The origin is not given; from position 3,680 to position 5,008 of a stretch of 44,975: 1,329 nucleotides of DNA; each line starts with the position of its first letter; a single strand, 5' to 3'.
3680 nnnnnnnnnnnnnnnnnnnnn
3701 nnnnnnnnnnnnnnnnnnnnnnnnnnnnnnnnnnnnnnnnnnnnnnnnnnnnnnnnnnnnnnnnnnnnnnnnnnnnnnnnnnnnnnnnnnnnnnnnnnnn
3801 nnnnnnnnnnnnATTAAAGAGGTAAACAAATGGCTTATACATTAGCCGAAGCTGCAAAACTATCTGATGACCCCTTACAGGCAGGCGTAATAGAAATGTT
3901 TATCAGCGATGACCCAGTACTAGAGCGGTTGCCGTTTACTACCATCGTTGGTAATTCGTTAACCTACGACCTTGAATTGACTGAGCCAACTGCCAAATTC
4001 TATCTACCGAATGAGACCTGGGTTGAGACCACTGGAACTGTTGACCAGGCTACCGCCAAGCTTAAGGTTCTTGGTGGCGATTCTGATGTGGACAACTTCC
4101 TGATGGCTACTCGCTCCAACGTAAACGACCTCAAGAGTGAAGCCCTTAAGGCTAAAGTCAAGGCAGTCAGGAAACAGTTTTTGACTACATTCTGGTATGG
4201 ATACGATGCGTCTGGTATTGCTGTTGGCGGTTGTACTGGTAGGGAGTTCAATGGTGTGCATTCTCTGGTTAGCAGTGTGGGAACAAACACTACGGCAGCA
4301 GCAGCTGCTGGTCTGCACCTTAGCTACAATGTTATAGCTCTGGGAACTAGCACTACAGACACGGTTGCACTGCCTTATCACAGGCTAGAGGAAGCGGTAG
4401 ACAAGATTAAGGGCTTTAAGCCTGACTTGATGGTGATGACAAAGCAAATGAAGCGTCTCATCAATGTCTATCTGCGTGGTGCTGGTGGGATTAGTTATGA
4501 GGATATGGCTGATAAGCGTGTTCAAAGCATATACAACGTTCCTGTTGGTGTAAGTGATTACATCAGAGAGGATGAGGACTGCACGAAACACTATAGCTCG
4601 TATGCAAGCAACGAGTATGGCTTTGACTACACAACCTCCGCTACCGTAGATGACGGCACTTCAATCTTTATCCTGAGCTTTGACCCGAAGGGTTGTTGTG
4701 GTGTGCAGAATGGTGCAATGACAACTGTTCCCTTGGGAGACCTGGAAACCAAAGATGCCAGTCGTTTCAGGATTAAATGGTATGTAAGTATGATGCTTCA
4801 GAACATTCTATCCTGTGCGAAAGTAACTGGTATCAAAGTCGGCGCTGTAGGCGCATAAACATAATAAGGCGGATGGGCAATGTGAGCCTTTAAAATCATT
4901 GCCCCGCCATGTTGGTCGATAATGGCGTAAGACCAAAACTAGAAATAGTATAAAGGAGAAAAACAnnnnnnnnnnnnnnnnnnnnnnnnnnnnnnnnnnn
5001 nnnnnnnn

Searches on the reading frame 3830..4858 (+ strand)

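Call 42: search_protein_families(library=pfam, proteins=[window:3830-4858:+], max_evalue=0.001)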
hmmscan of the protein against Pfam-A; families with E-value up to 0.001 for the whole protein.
window:3830-4858:+ (342 aa): 1 family
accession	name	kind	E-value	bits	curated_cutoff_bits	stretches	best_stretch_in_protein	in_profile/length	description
PF20911.3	GP7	-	0.00017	21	27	0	18-127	7-117/313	Major capsid protein GP7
